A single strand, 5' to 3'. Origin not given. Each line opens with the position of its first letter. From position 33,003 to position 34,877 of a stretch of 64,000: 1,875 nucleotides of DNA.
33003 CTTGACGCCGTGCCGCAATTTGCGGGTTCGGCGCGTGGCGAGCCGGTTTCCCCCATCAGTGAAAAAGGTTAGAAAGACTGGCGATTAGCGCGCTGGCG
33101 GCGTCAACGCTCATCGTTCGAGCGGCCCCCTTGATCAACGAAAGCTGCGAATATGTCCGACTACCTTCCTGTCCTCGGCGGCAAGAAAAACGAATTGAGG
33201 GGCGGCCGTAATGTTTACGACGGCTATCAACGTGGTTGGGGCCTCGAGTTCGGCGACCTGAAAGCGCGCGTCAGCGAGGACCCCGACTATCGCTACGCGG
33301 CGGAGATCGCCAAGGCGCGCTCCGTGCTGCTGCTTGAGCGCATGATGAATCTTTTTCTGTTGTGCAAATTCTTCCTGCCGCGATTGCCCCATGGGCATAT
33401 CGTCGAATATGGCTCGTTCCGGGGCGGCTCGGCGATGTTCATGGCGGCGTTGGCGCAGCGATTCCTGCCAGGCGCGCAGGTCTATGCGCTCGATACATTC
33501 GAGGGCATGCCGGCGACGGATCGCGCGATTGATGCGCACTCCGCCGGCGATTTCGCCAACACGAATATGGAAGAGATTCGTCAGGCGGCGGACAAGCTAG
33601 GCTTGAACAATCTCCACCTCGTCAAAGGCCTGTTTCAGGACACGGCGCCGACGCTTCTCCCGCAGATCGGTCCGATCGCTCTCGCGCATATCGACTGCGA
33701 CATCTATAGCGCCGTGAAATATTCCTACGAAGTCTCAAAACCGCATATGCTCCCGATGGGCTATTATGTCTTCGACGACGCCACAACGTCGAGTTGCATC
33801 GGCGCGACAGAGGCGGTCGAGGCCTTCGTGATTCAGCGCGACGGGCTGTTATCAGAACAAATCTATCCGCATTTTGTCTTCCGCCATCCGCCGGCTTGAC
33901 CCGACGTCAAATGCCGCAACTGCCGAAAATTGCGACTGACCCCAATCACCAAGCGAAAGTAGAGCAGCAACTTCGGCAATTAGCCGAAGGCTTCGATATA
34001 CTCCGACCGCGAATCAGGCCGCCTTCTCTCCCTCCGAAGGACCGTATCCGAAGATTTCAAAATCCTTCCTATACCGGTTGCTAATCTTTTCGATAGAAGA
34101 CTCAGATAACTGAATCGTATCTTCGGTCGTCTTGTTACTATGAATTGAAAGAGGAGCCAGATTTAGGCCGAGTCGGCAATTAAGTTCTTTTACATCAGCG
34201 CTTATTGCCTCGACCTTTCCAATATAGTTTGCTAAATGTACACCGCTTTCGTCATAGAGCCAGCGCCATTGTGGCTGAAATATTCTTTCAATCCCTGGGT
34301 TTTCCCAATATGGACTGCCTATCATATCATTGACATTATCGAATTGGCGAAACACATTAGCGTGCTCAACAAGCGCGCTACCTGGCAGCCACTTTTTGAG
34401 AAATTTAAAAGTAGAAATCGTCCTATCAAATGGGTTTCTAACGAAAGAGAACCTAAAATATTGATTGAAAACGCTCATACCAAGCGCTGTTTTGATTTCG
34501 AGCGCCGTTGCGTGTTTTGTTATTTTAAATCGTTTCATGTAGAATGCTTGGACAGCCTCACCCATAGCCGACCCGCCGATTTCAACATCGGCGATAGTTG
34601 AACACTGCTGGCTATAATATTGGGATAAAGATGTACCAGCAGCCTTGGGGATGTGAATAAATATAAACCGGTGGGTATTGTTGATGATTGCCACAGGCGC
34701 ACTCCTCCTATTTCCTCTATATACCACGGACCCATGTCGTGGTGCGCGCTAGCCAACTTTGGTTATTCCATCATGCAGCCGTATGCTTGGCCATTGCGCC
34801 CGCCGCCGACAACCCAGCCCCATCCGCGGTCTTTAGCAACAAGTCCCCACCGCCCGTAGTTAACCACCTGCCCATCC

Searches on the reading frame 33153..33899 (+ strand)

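Call 15: search_protein_families(library=pfam, proteins=[window:33153-33899:+], max_evalue=0.001)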
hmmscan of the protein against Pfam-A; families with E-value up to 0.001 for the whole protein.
window:33153-33899:+ (248 aa): 2 families
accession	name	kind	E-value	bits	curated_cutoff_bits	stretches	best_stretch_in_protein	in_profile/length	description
PF05711.17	TylF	-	3.6e-20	72.8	23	1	80-220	92-240/264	Macrocin-O-methyltransferase (TylF)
PF13578.12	Methyltransf_24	-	1.1e-12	49.2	26.3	1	84-209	1-104/105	Methyltransferase domain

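Call 63: search_protein_families(library=ncbifam, proteins=[window:33153-33899:+], max_evalue=0.001)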
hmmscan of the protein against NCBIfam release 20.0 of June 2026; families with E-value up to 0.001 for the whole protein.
window:33153-33899:+ (248 aa): 0 families

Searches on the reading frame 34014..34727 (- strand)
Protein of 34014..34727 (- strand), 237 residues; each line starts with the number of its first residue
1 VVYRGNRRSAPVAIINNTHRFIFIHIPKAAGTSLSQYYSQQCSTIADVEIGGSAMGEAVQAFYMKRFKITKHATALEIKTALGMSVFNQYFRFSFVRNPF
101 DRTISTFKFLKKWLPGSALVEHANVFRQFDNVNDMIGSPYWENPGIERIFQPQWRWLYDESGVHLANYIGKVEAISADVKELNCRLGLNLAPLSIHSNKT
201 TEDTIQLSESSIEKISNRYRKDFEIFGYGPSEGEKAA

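Call 15: search_protein_families(library=pfam, proteins=[window:34014-34727:-], max_evalue=0.001)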
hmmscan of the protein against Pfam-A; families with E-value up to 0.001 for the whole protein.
window:34014-34727:- (237 aa): 1 family
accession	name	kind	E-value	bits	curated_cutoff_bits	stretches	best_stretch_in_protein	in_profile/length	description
PF03567.20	Sulfotransfer_2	-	4.1e-15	57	22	1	14-228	4-251/252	Sulfotransferase family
